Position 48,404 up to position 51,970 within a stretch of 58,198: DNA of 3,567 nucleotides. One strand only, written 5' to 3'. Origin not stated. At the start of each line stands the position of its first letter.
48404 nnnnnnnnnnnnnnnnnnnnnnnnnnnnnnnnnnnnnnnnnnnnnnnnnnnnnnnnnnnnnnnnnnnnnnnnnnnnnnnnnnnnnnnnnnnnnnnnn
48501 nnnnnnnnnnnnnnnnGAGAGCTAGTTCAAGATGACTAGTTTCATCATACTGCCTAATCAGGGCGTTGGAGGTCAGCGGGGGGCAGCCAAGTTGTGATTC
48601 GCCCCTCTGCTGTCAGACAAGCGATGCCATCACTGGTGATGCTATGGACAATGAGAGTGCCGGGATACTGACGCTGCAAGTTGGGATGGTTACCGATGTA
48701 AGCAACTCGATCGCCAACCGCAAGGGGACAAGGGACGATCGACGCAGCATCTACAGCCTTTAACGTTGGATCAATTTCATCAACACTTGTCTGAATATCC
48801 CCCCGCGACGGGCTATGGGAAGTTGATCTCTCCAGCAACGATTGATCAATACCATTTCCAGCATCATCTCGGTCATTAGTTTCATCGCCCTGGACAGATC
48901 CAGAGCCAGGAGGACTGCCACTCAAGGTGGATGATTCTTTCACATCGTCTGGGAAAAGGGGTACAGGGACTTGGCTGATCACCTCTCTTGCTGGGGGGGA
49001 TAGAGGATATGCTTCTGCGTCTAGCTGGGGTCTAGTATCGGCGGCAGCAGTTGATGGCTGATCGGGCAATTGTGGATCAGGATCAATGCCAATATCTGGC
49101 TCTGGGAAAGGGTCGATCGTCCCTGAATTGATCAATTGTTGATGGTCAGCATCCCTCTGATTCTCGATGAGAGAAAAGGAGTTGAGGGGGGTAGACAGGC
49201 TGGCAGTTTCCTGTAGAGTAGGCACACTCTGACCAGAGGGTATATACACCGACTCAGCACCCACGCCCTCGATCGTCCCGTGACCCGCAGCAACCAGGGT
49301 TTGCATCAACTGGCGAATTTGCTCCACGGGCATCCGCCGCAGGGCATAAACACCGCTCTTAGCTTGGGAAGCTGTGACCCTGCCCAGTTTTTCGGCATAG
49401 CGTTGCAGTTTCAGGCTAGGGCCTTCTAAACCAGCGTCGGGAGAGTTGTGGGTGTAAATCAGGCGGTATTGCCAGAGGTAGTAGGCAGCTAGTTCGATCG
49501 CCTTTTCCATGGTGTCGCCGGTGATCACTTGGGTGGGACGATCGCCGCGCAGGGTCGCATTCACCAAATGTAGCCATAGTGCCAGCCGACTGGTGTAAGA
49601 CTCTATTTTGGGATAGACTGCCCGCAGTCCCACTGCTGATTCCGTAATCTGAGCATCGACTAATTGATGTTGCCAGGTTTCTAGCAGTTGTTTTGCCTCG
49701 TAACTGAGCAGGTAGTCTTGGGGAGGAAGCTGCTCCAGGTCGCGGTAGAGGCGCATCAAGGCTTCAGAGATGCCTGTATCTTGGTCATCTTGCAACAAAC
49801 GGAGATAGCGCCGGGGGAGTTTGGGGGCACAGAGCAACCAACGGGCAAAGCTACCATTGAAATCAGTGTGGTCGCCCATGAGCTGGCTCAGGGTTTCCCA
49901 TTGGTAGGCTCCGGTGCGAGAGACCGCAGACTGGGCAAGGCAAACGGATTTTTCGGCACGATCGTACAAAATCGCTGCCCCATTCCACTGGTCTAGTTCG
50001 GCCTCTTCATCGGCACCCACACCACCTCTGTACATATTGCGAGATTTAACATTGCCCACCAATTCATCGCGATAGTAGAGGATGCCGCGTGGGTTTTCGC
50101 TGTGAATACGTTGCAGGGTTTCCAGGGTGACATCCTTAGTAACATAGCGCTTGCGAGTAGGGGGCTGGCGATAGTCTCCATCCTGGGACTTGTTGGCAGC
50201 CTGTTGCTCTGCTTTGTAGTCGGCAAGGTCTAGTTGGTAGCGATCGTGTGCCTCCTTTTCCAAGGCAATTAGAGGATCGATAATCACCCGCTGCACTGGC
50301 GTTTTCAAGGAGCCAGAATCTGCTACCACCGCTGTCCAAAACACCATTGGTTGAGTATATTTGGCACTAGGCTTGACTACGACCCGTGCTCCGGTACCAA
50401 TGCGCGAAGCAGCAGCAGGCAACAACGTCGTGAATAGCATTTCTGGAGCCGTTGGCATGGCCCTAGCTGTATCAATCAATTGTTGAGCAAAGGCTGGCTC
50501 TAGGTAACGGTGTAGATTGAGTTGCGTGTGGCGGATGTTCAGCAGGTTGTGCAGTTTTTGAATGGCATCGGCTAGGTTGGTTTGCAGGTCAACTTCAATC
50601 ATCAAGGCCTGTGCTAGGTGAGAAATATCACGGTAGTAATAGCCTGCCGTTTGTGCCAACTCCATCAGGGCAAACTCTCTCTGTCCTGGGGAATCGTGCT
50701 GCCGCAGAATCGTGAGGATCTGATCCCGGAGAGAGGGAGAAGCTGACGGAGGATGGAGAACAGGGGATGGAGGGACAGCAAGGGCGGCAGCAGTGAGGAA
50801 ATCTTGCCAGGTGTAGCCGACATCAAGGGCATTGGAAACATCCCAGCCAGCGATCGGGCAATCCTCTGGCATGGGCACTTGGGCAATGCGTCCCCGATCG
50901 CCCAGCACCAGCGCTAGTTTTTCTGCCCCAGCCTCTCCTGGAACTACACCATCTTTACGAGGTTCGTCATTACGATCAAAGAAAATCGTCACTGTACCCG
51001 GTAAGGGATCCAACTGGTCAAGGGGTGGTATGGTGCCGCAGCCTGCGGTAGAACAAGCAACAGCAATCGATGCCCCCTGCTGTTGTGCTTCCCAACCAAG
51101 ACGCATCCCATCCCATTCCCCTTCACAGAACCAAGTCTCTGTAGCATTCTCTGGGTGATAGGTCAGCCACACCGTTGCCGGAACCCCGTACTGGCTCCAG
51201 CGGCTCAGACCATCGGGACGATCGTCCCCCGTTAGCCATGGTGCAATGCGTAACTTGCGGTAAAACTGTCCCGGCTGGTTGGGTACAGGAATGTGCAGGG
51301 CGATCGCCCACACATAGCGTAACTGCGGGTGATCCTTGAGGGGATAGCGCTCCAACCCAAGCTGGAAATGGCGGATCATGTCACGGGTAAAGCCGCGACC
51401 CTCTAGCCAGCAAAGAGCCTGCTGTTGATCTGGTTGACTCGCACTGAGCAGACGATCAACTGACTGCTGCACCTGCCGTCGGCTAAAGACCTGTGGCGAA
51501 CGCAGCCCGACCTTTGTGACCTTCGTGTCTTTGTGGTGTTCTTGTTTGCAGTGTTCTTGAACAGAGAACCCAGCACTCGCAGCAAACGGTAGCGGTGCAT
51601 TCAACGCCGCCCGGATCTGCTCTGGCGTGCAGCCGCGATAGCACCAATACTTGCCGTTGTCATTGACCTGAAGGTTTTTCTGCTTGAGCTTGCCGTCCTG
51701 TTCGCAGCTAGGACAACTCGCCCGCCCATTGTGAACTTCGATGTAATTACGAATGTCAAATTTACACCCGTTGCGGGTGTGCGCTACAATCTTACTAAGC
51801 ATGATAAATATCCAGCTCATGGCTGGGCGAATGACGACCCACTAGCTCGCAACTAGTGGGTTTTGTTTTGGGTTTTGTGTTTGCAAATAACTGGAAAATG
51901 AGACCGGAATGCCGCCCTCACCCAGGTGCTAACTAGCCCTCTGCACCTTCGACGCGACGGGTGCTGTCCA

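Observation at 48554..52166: Plasmid-type replication module: RHH protein plus a 1088-aa zinc-finger/Toprim/DUF3987 primase-helicase-like protein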

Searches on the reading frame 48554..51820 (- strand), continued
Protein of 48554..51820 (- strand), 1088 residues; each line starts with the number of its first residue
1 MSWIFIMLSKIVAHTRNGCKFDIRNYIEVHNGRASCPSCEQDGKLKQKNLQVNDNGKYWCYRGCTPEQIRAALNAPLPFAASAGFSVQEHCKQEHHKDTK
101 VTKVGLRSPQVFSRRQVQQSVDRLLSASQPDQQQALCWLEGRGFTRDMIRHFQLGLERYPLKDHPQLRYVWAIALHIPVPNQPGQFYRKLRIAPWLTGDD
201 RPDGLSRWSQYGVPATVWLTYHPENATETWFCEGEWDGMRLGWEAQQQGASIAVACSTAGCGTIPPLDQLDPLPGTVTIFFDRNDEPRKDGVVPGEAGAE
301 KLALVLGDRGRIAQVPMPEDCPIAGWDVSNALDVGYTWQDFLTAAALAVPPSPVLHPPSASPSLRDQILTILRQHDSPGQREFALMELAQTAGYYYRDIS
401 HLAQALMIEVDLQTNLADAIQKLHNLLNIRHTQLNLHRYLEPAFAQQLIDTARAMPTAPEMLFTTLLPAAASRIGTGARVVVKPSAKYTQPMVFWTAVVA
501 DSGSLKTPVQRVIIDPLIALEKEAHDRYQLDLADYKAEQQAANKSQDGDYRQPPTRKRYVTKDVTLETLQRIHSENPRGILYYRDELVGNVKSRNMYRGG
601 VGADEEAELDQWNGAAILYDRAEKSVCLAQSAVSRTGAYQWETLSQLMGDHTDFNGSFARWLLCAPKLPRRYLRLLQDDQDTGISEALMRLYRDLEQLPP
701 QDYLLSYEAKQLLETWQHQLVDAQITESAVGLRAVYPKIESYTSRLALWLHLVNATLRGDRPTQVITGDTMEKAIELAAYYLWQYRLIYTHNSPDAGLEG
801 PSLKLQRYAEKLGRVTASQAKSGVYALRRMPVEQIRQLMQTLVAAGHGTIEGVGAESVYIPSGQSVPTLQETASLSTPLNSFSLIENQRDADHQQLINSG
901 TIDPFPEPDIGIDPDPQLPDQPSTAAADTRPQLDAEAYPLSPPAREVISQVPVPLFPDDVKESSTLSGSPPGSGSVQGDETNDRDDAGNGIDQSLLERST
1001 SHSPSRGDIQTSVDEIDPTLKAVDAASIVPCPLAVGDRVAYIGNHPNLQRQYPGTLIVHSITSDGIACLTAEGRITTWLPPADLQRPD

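Call 55: fold_search(model_id=the predicted structure, library=viral)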
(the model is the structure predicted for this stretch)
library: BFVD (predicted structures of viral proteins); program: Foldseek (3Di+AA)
matches with E <= 10: 188; with E <= 0.001: 45
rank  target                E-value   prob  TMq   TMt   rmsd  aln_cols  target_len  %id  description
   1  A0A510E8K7            9.9e-29  1.00  0.36  0.41  22.0       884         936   14  (no name in the UniProt tables at hand)
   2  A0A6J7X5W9            2.0e-17  1.00  0.31  0.44   6.4       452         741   16  DNA primase/polymerase bifunctional N-terminal domain-containing protein [uncultured Caudovirales phage]
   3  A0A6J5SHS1            1.8e-16  1.00  0.33  0.47  29.6       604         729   17  Uncharacterized protein [uncultured Caudovirales phage]
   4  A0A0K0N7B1            3.0e-16  1.00  0.30  0.44  27.0       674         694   13  DUF3987 domain-containing protein [Gordonia phage GMA2]
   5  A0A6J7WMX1            7.5e-15  1.00  0.31  0.69   6.8       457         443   16  DUF3987 domain-containing protein [uncultured Caudovirales phage]
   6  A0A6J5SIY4            3.7e-14  1.00  0.26  0.36  25.6       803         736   13  Archaeal primase DnaG/twinkle, TOPRIM domain [uncultured Caudovirales phage]
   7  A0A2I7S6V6            3.2e-13  1.00  0.27  0.54   9.0       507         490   13  (no name in the UniProt tables at hand)
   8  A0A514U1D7            5.8e-13  1.00  0.30  0.43  21.8       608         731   12  Helicase [Gordonia phage Phendrix]
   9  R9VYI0                3.0e-12  1.00  0.23  0.27  32.5      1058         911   13  Putative DNA primase [Serratia phage Eta]
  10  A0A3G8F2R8            3.2e-12  1.00  0.26  0.55   9.8       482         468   14  (no name in the UniProt tables at hand)
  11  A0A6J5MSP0            5.3e-12  1.00  0.25  0.35  30.0       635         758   11  Uncharacterized protein [uncultured Caudovirales phage]
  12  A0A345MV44            7.9e-12  1.00  0.27  0.51   8.9       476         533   14  (no name in the UniProt tables at hand)
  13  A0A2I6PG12            1.7e-11  1.00  0.27  0.51   9.0       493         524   14  (no name in the UniProt tables at hand)
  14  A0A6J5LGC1            2.3e-11  1.00  0.28  0.56  12.3       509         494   12  DUF3987 domain-containing protein [uncultured Caudovirales phage]
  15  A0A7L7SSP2            5.5e-11  1.00  0.23  0.30  21.5       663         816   11  (no name in the UniProt tables at hand)
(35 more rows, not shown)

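Call 56: find_encoding_contigs(protein=P0003, flank=5000, max_places=1)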
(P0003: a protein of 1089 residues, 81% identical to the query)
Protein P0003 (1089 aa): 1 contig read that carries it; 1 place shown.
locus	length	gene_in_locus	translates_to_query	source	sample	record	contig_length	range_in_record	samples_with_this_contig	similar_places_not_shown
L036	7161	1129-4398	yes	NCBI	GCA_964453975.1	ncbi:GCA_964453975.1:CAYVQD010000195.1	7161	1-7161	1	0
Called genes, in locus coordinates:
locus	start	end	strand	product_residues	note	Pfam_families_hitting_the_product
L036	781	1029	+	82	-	-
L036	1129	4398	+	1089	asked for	PF13148:DUF3987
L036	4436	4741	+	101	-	-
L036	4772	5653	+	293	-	PF05685:Uma2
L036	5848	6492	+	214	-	PF00132:Hexapep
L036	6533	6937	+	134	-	PF03479:PCC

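Call 72: search_protein_families(library=pfam, proteins=[L030:8980-12252:+], max_evalue=0.01)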
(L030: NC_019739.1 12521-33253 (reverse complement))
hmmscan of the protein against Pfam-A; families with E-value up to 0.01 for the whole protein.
L030:8980-12252:+ (1090 aa): 1 family
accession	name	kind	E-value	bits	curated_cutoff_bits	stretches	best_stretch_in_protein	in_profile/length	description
PF13148.11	DUF3987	-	2.2e-41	142.7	27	1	455-790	3-361/364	Protein of unknown function (DUF3987)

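Call 78: find_encoding_contigs(protein=P0022, flank=10000, max_places=1)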
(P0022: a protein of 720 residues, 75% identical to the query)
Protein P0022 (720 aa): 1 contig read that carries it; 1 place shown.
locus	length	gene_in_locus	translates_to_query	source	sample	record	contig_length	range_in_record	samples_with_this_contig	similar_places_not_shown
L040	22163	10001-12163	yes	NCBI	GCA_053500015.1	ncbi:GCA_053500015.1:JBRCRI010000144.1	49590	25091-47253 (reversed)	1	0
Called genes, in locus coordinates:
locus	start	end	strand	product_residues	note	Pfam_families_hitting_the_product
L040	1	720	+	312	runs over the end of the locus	PF02195:ParB_N, PF17762:HTH_ParB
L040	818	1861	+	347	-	PF00581:Rhodanese, PF26341:AAA_SelU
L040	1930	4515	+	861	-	PF13424:TPR_12, PF14938:SNAP (weak), PF13424:TPR_12, PF13374:TPR_10 (weak), PF24885:TPR_NPHP3 (weak), PF13424:TPR_12, PF13424:TPR_12, PF12770:CHAT, +14 more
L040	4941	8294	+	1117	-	PF01839:FG-GAP (faint), PF01436:NHL (faint), PF13449:Phytase-like (faint), PF13448:DUF4114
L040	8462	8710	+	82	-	-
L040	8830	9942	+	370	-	-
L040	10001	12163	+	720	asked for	PF13148:DUF3987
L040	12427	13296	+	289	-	PF05685:Uma2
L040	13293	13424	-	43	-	-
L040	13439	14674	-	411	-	PF00535:Glycos_transf_2, PF13641:Glyco_tranf_2_3, PF13632:Glyco_trans_2_3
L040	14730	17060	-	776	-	PF02706:Wzz (weak), PF01656:CbiA, PF06564:CBP_BcsQ (weak), PF10609:ParA, PF13614:AAA_31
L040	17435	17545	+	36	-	-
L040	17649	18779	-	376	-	-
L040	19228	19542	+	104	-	PF00216:Bac_DNA_binding, PF18291:HU-HIG (weak)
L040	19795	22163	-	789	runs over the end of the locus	PF07992:Pyr_redox_2, PF00586:AIRS, PF02769:AIRS_C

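Call 86: find_related_loci(query=A1, collection=viral_contigs, flank=8000)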
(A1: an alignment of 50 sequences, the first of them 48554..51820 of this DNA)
Query A1 (1088 aa) in viral_contigs; peptide patterns used: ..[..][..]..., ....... (x = any residue, [..] = any of these).
72 stretches matched a pattern, but none encodes a relative of the query by tblastn (E <= 1e-3).

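Call 96: search_protein_families(library=padloc, proteins=[window:48554-51820:-], max_evalue=0.01)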
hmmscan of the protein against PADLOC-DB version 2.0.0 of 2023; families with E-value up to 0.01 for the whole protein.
window:48554-51820:- (1088 aa): 0 families

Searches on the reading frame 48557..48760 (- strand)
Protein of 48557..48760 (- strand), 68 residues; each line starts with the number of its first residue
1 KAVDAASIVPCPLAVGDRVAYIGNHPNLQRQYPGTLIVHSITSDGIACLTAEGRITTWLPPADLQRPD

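Call 105: predict_structure(alignment_id=A5)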
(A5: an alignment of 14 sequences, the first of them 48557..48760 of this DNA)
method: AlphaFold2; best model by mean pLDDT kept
length: 68 residues; sequences in the alignment: 14
mean_pLDDT: 84.8   pTM: 0.68
mean pLDDT of the five models: 84.8, 84.3, 83.2, 83.0, 82.8
residues with pLDDT >= 90: 44; 70-90: 13; 50-70: 4; < 50: 7
segments of 3 or more residues with pLDDT < 50: 1-5
pLDDT, mean of each block of 10 residues (from residue 1): 49 88 91 93 92 92 89
secondary structure, 60 per line:
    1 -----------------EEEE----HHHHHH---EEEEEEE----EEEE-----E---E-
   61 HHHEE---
elements in order: E18-21 H26-31 E35-41 E46-49

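Call 107: fold_search(model_id=the predicted structure, library=pdb)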
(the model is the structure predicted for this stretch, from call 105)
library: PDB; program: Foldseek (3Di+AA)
matches with E <= 10: 887; with E <= 0.001: 0
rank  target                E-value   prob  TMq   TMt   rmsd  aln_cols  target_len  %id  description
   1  3p8d_A                7.7e-02  0.99  0.57  0.71   2.7        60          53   12  Crystal structure of the second Tudor domain of human PHF20 (homodimer form) (released 2011-06-22)
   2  8uha_Z                1.1e-01  1.00  0.62  0.10   2.2        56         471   18  Structure of paused transcription complex Pol II-DSIF-NELF - tilted (released 2024-03-20)
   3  8s7v_L                1.1e-01  0.85  0.42  0.56   3.9        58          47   16  Methyl-coenzyme M reductase activation complex binding to the A2 component (released 2025-02-26)
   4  8bnv                  1.2e-01  0.98  0.52  0.10   2.1        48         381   23  Crystal structure of Pif1 from Deferribacter desulfuricans in apo from (released 2023-03-08)
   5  9rze_Z                1.5e-01  0.99  0.60  0.11   2.3        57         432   19  State 2 MAP 3 RNA Pol II activated elongation complex with SETD2 bound to proximal upstream H3 (released 2026-03-18)
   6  6wau_D                1.5e-01  0.99  0.56  0.68   2.6        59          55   14  Complex structure of PHF19 (released 2020-08-26)
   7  6wau_C                1.5e-01  0.99  0.57  0.67   2.6        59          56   14  Complex structure of PHF19 (released 2020-08-26)
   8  6ie4_C                1.6e-01  0.98  0.55  0.30   2.6        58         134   16  Crystal structure of ADCP1 tandem Agenet domain 1-2 in complex with H3K9me1 (released 2019-01-16)
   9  3fc3_A                1.8e-01  0.99  0.60  0.23   2.8        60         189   12  Crystal structure of the beta-beta-alpha-Me type II restriction endonuclease Hpy99I (released 2009-03-31)
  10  4a4f_MODEL_1_A        2.0e-01  0.96  0.56  0.59   3.1        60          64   18  Solution structure of SPF30 Tudor domain in complex with symmetrically dimethylated arginine (released 2011-11-30)
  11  2jw4_MODEL_1_A        2.0e-01  0.85  0.52  0.49   5.2        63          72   10  NMR solution structure of the N-terminal SH3 domain of human Nckalpha (released 2008-08-26)
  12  1wxt_MODEL_1_A        2.0e-01  0.84  0.50  0.50   5.5        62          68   13  Solution structure of the SH3 domain of human hypothetical protein FLJ21522 (released 2005-08-01)
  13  8rap_Z                2.2e-01  0.99  0.59  0.10   2.2        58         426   19  Structure of Sen1-ADP.BeF3 bound RNA Polymerase II pre-termination complex (released 2024-10-30)
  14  2do3_MODEL_1_A        2.2e-01  0.98  0.58  0.57   2.0        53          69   19  Solution structure of the third KOW motif of transcription elongation factor SPT5 (released 2006-10-27)
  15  2xhc                  2.2e-01  0.80  0.46  0.11   3.7        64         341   17  Crystal Structure of Thermotoga maritima N-utilization Substance G (NusG) (released 2011-06-29)
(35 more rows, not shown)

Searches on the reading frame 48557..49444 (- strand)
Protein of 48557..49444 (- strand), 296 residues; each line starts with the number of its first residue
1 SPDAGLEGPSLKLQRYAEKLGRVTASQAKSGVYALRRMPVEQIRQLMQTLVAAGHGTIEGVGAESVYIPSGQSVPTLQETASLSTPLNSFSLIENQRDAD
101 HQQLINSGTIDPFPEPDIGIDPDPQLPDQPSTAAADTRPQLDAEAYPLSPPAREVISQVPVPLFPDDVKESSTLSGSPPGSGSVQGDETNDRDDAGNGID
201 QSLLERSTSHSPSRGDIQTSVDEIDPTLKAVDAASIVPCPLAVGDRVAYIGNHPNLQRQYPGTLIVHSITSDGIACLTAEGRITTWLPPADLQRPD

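Call 27: search_protein_families(library=pfam, proteins=[window:48557-49444:-], max_evalue=10)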
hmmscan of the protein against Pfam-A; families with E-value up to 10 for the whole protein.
seq(296 aa): 0 families

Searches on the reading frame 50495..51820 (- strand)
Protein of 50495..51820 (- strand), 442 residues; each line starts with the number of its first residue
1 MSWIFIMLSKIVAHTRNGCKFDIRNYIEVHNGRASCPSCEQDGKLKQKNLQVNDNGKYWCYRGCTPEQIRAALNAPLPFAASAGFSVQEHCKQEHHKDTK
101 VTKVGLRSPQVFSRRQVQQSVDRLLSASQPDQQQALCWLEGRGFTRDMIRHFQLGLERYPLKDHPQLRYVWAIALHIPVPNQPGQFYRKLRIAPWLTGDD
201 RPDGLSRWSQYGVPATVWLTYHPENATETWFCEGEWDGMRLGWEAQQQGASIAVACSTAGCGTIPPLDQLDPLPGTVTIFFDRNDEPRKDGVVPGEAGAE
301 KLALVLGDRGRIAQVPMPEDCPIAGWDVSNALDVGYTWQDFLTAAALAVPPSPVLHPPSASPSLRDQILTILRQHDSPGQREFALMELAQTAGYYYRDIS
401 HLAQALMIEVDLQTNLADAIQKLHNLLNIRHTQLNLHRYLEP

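Call 27: search_protein_families(library=pfam, proteins=[window:50495-51820:-], max_evalue=10)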
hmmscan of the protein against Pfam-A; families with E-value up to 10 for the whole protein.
seq(442 aa): 2 families
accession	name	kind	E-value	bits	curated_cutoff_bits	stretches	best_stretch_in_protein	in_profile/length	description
PF08275.17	DNAG_N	-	0.14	12.7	26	1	129-157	8-36/128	DNA primase catalytic core, N-terminal domain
PF07686.23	V-set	-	0.18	12.5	26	1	39-61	69-91/109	Immunoglobulin V-set domain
